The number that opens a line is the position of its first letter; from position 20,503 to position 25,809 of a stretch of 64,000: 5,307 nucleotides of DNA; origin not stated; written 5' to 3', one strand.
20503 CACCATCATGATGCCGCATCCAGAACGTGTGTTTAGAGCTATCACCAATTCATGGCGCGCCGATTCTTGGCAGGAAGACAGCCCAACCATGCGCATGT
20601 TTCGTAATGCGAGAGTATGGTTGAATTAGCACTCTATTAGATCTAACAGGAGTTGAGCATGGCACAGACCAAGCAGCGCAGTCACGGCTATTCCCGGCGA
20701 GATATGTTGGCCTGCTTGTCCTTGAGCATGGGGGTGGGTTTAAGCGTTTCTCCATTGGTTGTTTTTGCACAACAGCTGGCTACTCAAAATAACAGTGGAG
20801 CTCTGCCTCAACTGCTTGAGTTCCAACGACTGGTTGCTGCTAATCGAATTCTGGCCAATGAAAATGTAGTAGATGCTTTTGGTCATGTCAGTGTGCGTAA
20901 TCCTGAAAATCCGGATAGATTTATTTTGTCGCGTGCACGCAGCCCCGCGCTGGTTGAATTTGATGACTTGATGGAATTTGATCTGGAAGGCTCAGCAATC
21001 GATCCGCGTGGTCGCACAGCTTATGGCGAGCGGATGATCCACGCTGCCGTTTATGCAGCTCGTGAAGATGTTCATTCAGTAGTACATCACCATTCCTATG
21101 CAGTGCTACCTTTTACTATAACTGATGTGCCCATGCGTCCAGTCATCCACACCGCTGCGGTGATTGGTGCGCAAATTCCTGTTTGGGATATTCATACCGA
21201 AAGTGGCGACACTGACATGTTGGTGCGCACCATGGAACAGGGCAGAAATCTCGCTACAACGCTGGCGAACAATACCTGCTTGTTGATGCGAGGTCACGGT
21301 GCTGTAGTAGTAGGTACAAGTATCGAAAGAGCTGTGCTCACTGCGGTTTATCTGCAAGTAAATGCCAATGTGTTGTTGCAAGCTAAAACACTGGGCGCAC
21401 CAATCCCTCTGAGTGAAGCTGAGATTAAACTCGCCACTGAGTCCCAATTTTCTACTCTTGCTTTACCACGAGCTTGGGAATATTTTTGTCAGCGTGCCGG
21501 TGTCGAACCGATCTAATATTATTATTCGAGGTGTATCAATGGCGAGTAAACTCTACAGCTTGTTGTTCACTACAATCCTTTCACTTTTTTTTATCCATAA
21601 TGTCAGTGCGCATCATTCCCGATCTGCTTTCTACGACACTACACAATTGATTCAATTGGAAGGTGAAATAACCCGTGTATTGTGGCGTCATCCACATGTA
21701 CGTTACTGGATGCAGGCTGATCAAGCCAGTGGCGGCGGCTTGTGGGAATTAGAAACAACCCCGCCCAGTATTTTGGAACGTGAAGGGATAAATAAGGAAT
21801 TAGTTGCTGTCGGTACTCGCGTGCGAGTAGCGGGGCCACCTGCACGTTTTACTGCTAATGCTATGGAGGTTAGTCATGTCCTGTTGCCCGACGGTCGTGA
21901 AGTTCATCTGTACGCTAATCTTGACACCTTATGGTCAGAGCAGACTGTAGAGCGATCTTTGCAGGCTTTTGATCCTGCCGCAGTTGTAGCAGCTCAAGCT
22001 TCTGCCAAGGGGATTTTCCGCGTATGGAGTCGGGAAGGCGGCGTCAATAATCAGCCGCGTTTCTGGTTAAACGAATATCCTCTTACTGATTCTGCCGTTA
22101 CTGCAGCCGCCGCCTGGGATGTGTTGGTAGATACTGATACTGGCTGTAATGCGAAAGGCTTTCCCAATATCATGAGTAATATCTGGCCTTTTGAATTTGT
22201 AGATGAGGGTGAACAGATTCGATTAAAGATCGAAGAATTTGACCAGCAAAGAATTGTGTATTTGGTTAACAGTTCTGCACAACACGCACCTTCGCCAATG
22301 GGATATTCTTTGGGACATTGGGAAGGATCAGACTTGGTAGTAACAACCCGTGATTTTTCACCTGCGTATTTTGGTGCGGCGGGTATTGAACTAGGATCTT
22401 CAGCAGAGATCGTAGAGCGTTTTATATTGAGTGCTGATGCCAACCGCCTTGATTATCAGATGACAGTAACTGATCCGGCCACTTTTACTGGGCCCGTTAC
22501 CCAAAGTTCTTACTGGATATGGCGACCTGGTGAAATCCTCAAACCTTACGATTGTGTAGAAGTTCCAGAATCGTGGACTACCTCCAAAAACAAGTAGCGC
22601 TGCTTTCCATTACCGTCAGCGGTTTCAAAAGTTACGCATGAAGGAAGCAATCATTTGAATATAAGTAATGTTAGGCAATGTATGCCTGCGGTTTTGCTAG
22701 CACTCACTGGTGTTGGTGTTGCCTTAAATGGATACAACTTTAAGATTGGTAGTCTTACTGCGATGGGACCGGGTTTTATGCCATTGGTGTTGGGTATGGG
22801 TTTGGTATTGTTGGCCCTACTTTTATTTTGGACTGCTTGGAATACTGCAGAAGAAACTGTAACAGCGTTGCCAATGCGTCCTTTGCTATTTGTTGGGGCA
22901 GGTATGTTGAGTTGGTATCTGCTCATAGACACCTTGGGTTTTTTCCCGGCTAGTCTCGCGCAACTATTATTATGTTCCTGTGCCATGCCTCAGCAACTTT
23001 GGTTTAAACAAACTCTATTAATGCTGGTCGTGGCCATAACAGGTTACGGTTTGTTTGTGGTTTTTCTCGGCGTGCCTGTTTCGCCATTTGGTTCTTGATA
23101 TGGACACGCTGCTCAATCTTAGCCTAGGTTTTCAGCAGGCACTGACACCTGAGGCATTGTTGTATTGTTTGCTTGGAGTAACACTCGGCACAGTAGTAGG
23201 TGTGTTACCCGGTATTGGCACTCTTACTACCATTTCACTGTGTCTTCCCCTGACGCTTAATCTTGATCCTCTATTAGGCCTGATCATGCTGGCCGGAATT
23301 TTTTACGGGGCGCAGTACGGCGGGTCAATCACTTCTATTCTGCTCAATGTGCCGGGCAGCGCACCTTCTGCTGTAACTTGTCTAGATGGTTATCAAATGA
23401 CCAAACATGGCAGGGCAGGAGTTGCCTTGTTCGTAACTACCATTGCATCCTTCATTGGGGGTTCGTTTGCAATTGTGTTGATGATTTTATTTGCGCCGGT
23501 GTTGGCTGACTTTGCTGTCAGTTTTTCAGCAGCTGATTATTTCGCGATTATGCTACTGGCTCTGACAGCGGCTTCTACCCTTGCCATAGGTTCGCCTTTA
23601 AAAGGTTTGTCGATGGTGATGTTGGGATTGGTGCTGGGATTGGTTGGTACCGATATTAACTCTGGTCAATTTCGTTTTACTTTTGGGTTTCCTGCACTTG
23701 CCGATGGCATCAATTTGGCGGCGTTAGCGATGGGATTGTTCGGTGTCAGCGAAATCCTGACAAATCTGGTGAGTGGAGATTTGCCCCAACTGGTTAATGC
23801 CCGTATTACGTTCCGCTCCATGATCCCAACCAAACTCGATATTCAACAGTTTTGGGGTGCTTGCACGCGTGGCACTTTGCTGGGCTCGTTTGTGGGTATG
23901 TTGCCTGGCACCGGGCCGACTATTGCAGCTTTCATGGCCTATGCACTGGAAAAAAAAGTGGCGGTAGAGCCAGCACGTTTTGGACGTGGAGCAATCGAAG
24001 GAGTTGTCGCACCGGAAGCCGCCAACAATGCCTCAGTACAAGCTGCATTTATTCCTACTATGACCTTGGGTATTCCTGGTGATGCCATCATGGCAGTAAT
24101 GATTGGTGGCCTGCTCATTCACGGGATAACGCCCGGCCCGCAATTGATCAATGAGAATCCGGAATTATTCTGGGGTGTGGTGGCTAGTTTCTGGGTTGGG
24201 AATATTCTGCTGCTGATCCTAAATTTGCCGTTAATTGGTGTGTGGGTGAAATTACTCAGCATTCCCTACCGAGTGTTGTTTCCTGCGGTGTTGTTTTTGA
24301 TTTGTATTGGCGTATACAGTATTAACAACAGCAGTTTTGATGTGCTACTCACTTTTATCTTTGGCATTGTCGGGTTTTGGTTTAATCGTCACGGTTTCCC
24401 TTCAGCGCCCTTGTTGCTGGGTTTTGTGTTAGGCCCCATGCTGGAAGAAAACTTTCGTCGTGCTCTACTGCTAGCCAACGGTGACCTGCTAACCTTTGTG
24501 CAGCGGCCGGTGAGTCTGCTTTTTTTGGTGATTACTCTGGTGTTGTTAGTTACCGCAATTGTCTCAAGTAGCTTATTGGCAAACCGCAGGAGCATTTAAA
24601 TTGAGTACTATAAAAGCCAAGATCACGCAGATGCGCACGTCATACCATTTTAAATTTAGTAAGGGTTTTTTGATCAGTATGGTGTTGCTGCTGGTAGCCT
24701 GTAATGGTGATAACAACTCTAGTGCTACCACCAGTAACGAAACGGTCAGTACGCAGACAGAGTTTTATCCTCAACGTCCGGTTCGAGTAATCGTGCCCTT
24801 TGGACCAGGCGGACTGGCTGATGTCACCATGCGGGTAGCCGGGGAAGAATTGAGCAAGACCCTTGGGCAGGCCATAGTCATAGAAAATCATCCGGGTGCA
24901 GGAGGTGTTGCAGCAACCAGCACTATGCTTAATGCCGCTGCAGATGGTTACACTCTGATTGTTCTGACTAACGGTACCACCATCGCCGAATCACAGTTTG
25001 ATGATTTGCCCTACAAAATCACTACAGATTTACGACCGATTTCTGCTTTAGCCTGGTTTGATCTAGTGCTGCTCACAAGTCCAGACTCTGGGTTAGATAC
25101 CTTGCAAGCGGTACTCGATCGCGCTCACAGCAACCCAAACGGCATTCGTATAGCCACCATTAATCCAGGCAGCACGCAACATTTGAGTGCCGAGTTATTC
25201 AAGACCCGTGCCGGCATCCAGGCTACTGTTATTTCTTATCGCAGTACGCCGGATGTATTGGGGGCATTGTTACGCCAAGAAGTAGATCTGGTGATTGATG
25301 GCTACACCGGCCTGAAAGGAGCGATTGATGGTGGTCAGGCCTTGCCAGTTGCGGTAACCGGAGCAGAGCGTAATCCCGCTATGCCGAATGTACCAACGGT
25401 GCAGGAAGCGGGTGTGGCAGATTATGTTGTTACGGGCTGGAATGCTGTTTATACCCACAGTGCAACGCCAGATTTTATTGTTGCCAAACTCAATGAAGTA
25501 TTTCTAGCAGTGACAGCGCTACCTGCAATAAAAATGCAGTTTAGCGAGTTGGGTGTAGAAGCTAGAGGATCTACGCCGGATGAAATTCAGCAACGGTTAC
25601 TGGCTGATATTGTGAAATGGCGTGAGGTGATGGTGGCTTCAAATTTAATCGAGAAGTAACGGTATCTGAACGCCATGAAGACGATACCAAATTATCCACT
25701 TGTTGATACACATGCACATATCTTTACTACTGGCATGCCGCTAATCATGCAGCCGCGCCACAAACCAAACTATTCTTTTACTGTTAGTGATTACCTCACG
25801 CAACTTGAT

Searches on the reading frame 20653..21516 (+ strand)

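Call 9: search_protein_families(library=pfam, proteins=[window:20653-21516:+], max_evalue=0.001)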
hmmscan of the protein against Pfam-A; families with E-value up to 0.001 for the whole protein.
window:20653-21516:+ (287 aa): 1 family
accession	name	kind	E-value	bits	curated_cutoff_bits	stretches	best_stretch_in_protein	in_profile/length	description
PF00596.27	Aldolase_II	-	2.1e-25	90.1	22.2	1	58-240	1-181/183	Class II Aldolase and Adducin N-terminal domain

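Call 74: search_protein_families(library=ncbifam, proteins=[window:20653-21516:+], max_evalue=0.00001)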
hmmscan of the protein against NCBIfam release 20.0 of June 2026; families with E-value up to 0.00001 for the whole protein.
window:20653-21516:+ (287 aa): 21 families
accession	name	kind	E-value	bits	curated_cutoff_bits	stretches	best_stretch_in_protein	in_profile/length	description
NF004855.0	PRK06208.1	subfamily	1.7e-24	86.5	255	1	57-264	44-247/274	class II aldolase/adducin family protein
NF053537.1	DhpthDcsPhtC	equivalog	3e-22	79.2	200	1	61-251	5-200/232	3,4-dihydroxyphthalate decarboxylase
NF005123.0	PRK06557.1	subfamily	4.7e-19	68.9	251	1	62-261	18-212/223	L-ribulose-5-phosphate 4-epimerase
NF005451.0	PRK07044.1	subfamily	7.3e-17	61.3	207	1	59-265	25-227/256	aldolase II superfamily protein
NF005186.0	PRK06661.1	equivalog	2.2e-16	60.3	339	1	59-238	9-184/235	hypothetical protein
NF053831.1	RU1PAldHalo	equivalog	2.6e-15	56.5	300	1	101-263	47-201/208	ribulose-1-phosphate aldolase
NF004527.0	PRK05874.1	equivalog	1e-12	48.1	308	1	60-256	12-201/218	L-fuculose-phosphate aldolase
NF005484.0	PRK07090.1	equivalog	1.4e-12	47.5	261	1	58-282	33-251/260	aldolase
NF005302.0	PRK06833.1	equivalog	1.9e-12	47.1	264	1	104-263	55-205/214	L-fuculose-phosphate aldolase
NF005984.0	PRK08087.1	subfamily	1.8e-11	44.2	264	1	120-263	67-204/215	L-fuculose-phosphate aldolase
TIGR01086.1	fucA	equivalog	1.2e-09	38.3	400.25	1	121-262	67-202/214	L-fuculose-phosphate aldolase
NF005689.0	PRK07490.1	equivalog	1.4e-09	37.5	260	1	59-266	17-221/248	hypothetical protein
NF006413.0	PRK08660.1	equivalog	1.6e-09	37.9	203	1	66-246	12-179/184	aldolase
NF005068.0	PRK06486.1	equivalog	2.9e-09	36.6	269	1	77-265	49-233/262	aldolase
NF006672.0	PRK09220.1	equivalog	7e-09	35.4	226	1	57-150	12-104/209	methylthioribulose 1-phosphate dehydratase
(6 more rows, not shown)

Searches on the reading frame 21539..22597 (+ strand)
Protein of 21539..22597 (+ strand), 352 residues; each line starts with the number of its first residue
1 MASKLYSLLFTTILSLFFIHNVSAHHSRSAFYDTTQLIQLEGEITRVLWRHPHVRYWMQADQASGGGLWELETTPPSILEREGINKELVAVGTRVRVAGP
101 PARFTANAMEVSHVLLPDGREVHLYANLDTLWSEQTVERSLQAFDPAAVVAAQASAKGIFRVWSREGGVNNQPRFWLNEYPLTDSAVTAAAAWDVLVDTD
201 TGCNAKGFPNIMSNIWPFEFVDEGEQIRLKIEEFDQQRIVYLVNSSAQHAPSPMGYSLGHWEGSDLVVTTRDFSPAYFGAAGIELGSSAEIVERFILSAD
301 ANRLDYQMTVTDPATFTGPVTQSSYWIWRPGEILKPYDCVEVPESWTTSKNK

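Call 3: search_protein_families(library=pfam, proteins=[window:21539-22597:+], max_evalue=1)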
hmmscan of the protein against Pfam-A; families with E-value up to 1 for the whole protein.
window:21539-22597:+ (352 aa): 1 family
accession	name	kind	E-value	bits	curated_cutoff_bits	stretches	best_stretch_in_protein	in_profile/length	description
PF19649.4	DUF6152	-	1.9e-14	54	27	1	22-103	9-90/98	Family of unknown function (DUF6152)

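Call 4: search_protein_families(library=ncbifam, proteins=[window:21539-22597:+], max_evalue=1)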
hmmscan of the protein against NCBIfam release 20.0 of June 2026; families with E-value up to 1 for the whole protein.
window:21539-22597:+ (352 aa): 0 families
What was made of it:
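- On NlpE/CutF: No such hit down to E 1 (calls 3, 4).
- Checked: The C-domain has no Pfam or NCBIfam match (calls 3, 4).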

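Call 47: find_homologous_proteins(query=window:21539-22597:+)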
Query window:21539-22597:+ (352 aa): 798 proteins with E <= 0.001 among 4798 candidates; the best 120 are listed.
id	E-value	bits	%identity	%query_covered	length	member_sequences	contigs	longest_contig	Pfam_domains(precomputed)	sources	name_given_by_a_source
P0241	2.1e-238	808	100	100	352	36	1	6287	PF19649.5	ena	-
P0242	1.5e-171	588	73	95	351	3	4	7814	PF19649.5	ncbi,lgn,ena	-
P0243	2.8e-169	581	75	92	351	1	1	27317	PF19649.5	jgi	-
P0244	1.9e-161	555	69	97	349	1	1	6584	PF19649.5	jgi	-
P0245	5.1e-142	491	62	96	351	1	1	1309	PF19649.5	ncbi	-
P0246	3.3e-138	479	59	99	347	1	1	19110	PF19649.5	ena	-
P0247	7.0e-136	471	61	98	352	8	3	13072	PF19649.5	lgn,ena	-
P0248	1.3e-135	470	61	97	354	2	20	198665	PF19649.5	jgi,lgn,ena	-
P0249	5.0e-135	468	61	94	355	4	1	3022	PF19649.5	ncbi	-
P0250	1.7e-134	467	60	98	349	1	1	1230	PF19649.5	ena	-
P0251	7.6e-134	464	61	98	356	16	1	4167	PF19649.5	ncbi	-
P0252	8.2e-134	464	61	94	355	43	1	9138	PF19649.5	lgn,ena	-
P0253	2.4e-133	463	58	97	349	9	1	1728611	PF19649.5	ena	-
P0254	4.4e-133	462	59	98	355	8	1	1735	PF19649.5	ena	-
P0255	4.9e-133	462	57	94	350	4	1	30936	PF19649.5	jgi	-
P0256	5.1e-133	462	59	95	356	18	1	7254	PF19649.5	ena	-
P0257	1.1e-132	461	61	96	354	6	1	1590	PF19649.5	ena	-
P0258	1.5e-132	460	57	96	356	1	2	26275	PF19649.5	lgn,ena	-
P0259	2.0e-132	460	59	95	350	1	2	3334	PF19649.5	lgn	-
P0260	3.3e-132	459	59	98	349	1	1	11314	PF19649.5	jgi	jgi:hypothetical protein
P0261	3.4e-132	459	58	95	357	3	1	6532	PF19649.5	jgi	-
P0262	4.0e-132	459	58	94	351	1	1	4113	PF19649.5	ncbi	-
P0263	4.0e-132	459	59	96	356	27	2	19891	PF19649.5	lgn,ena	-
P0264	4.4e-132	459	58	97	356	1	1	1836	PF19649.5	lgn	-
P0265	6.6e-132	458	58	96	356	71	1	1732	PF19649.5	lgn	-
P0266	1.9e-131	456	59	93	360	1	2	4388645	PF19649.5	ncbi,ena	-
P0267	8.8e-131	454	58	99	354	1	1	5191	PF19649.5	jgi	jgi:hypothetical protein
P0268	1.3e-130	454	55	95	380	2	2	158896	PF19649.5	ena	-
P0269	1.5e-130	454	57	97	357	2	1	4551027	PF19649.5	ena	-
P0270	1.7e-130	453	57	97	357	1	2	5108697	PF19649.5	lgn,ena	-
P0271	1.9e-130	453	56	99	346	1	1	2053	PF19649.5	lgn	-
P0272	2.1e-130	453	58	96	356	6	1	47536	PF19649.5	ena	-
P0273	2.5e-130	453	59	95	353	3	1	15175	PF19649.5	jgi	jgi:hypothetical protein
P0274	8.3e-130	451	59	92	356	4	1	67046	PF19649.5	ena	-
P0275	1.5e-129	450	56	97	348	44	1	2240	PF19649.5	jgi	jgi:hypothetical protein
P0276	2.0e-129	450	57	94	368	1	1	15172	PF19649.5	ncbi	-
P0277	2.8e-129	449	57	95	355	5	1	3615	PF19649.5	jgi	-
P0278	3.3e-129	449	57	97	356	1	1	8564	PF19649.5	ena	-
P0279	3.9e-129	449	57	95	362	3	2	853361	PF19649.5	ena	-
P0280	1.5e-128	447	56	98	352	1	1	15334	PF19649.5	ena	-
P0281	1.9e-128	447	54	98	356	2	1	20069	PF19649.5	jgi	-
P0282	3.8e-128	446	57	97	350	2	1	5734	PF19649.5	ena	-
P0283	4.0e-128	446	57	95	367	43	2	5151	PF19649.5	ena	-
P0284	7.8e-128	445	56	94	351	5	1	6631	PF19649.5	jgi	jgi:hypothetical protein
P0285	1.6e-127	444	55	97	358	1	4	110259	PF19649.5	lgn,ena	-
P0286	1.7e-127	444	57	95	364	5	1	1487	PF19649.5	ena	-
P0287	5.3e-127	442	56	95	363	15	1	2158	PF19649.5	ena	-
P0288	1.1e-126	441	55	97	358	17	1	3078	PF19649.5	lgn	-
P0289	1.2e-126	441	55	97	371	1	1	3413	PF19649.5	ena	-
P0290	1.4e-126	440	57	98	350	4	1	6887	PF19649.5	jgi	-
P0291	1.7e-126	440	57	98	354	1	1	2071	PF19649.5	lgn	-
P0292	3.8e-126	439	56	96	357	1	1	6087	PF19649.5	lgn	-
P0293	5.3e-126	439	58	97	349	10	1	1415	PF19649.5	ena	-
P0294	6.5e-126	438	58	98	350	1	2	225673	PF19649.5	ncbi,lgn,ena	ncbi:MAG: DUF6152 family protein [Candidatus Rariloculaceae bacterium]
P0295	3.5e-125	436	54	98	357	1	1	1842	PF19649.5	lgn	-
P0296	4.2e-125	436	55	98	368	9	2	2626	PF19649.5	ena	-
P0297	6.4e-125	435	55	96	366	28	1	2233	PF19649.5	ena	-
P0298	8.0e-125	435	53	97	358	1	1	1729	PF19649.5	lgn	-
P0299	2.5e-124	433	57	93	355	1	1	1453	PF19649.5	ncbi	-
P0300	2.8e-124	433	56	97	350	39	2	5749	PF19649.5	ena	-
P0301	3.4e-124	433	55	98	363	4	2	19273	PF19649.5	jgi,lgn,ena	jgi:hypothetical protein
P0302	4.2e-124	432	58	93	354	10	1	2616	PF19649.5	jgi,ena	-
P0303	5.4e-124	432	57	93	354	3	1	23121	PF19649.5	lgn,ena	-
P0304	3.6e-123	429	58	93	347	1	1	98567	PF19649.5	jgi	jgi:hypothetical protein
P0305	3.8e-123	429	55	99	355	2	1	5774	PF19649.5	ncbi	-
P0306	5.6e-123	429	55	99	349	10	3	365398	PF19649.5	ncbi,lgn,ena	-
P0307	1.5e-122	427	56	91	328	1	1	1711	PF19649.5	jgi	jgi:hypothetical protein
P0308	3.4e-121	423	52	97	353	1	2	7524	PF19649.5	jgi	jgi:hypothetical protein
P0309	4.7e-120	419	52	96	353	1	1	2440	PF19649.5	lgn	-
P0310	5.5e-119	415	57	90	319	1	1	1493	PF19649.5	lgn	-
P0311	2.8e-118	413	54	95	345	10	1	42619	PF19649.5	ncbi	-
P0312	5.4e-117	409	57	96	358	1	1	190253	PF19649.5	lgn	-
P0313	4.9e-114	399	54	98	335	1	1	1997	PF19649.5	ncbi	-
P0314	1.6e-112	394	54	93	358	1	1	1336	PF19649.5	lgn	-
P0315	1.5e-111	391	52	98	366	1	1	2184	PF19649.5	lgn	-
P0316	5.1e-110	386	52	97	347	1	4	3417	PF19649.5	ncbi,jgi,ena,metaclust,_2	metaclust:\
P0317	6.5e-109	382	52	96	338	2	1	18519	PF19649.5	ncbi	-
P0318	6.6e-107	376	52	97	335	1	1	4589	PF19649.5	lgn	-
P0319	3.7e-103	363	51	92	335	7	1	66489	PF19649.5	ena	-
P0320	2.4e-102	361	51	92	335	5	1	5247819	PF19649.5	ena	-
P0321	2.7e-101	357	51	94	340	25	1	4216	PF19649.5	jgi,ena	-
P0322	1.4e-100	355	51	90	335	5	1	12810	PF19649.5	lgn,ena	-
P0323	1.5e-100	355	49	98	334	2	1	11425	PF19649.5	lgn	-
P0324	1.7e-100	355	50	92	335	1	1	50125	PF19649.5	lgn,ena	-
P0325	1.2e-99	352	50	92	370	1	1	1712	PF19649.5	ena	-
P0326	2.6e-98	348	45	96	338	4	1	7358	PF19649.5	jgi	jgi:hypothetical protein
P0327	2.3e-97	344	48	95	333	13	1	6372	PF19649.5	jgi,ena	-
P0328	1.5e-96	342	49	96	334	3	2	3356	PF19649.5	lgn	-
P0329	2.7e-96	341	44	96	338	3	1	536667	PF19649.5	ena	-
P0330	1.6e-94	335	50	95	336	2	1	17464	PF19649.5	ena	-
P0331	2.0e-94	335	49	95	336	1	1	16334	PF19649.5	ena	-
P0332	3.4e-94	334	47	95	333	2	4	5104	PF19649.5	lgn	-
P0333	5.6e-94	333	49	95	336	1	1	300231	PF19649.5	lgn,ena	-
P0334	1.2e-93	332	45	91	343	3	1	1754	PF19649.5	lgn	-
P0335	1.7e-93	332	49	96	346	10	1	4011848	PF19649.5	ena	-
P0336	3.7e-93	331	53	79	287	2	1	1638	PF19649.5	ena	-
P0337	4.2e-93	330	48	96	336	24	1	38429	PF19649.5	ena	-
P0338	6.6e-93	330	49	95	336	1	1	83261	PF19649.5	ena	-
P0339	7.0e-93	330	45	90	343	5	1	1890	PF19649.5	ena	-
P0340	7.3e-93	330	49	95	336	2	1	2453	PF19649.5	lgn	-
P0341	8.4e-93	329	43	95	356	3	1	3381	PF19649.5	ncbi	-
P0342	1.0e-92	329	44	95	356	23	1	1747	PF19649.5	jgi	-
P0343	1.8e-92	328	50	91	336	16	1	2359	PF19649.5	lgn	-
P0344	2.8e-92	328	47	94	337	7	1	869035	PF19649.5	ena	-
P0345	1.9e-91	325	50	91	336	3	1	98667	PF19649.5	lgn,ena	-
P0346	6.4e-91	323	45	93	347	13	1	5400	PF19649.5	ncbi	-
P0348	1.1e-89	319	55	51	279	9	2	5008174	PF19649.5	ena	-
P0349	1.2e-89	319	46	93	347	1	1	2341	PF19649.5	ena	-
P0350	1.2e-88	316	46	90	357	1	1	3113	PF19649.5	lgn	-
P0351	1.3e-88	316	56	69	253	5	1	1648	PF19649.5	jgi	jgi:hypothetical protein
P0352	1.8e-88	315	45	93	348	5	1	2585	PF19649.5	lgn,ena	-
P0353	8.5e-88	313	46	91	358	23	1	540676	PF19649.5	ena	-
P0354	8.4e-87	310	46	93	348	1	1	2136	PF19649.5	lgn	-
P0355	3.2e-86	308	44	96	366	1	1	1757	PF19649.5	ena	-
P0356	6.4e-86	307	44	93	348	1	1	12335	PF19649.5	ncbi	ncbi:MAG: DUF6152 family protein [Gammaproteobacteria bacterium]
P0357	6.6e-86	307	44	95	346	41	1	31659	PF19649.5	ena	-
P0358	8.7e-86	306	44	94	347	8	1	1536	PF19649.5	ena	-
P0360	4.6e-85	304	43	94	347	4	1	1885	PF19649.5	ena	-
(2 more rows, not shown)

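Call 49: find_encoding_contigs(protein=P0266, flank=7000, max_places=1)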
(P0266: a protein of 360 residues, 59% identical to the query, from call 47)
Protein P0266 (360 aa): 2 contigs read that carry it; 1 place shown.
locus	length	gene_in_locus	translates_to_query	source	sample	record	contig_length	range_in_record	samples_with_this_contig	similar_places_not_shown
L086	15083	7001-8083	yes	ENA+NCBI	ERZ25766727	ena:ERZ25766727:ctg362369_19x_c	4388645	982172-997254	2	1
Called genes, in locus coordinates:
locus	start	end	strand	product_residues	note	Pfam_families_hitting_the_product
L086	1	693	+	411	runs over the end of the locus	PF24684:Vgb_lyase, PF08450:SGL (faint), PF21959:DUF6923 (faint), PF24684:Vgb_lyase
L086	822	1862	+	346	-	PF19649:DUF6152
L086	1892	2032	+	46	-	-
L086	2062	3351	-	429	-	PF01979:Amidohydro_1, PF07969:Amidohydro_3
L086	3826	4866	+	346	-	PF19649:DUF6152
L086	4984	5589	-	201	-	PF04264:YceI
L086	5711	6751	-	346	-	PF01436:NHL (faint), PF08450:SGL (faint), PF17170:DUF5128 (faint)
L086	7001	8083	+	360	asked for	PF19649:DUF6152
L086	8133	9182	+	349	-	PF19649:DUF6152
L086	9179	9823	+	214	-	-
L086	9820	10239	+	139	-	PF19649:DUF6152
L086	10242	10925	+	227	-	-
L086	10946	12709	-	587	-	PF14312:FG-GAP_2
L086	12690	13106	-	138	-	PF19649:DUF6152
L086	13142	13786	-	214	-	PF06439:3keto-disac_hyd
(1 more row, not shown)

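Call 50: find_encoding_contigs(protein=P0320, flank=7000, max_places=1)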
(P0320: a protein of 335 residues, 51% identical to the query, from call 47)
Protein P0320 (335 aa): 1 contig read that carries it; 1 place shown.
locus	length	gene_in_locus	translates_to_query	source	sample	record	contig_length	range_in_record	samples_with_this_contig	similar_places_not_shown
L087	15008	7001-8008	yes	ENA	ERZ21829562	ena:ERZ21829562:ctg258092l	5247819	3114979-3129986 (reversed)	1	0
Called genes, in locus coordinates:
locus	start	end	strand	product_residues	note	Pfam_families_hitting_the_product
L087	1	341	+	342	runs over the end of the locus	PF16220:DUF4880 (weak), PF04773:FecR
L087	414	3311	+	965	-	PF07660:STN, PF07715:Plug, PF00593:TonB_dep_Rec_b-barrel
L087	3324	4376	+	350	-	PF19649:DUF6152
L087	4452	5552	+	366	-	PF19649:DUF6152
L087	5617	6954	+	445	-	PF14269:Arylsulfotran_2, PF05935:Arylsulfotrans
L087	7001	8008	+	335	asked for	PF19649:DUF6152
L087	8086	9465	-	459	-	PF00753:Lactamase_B, PF12706:Lactamase_B_2 (faint), PF14863:Alkyl_sulf_dimr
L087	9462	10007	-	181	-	-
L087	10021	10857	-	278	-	PF00106:adh_short, PF08659:KR, PF13561:adh_short_C2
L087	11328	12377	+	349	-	PF19649:DUF6152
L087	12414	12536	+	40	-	-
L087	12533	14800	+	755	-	PF20256:MoCoBD_2, PF02738:MoCoBD_1, PF20256:MoCoBD_2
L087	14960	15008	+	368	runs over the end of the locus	PF01381:HTH_3, PF13560:HTH_31, PF06114:Peptidase_M78 (weak)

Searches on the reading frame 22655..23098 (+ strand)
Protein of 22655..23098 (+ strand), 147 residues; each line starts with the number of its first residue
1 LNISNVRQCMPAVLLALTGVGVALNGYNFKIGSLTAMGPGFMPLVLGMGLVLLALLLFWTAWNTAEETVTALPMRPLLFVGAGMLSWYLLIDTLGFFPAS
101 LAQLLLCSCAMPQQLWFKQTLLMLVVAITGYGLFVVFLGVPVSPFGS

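Call 9: search_protein_families(library=pfam, proteins=[window:22655-23098:+], max_evalue=0.001)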
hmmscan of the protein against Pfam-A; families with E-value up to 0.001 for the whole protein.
window:22655-23098:+ (147 aa): 1 family
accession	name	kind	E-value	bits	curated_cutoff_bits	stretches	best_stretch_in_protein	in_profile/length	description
PF07331.16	TctB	-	1e-14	55.3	29.1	1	11-141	4-135/137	Tripartite tricarboxylate transporter TctB family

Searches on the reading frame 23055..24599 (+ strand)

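Call 9: search_protein_families(library=pfam, proteins=[window:23055-24599:+], max_evalue=0.001)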
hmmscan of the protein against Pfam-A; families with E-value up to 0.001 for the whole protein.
window:23055-24599:+ (514 aa): 1 family
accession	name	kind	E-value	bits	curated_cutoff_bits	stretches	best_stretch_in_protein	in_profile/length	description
PF01970.21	TctA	-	3.7e-156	520.4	28.9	1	35-455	1-423/423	Tripartite tricarboxylate transporter TctA family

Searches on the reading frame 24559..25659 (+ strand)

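Call 9: search_protein_families(library=pfam, proteins=[window:24559-25659:+], max_evalue=0.001)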
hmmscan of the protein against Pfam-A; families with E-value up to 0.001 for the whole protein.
window:24559-25659:+ (366 aa): 1 family
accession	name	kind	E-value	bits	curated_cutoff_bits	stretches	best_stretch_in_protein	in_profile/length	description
PF03401.19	TctC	-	2.5e-48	165.4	27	1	91-358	2-269/274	Tripartite tricarboxylate transporter family receptor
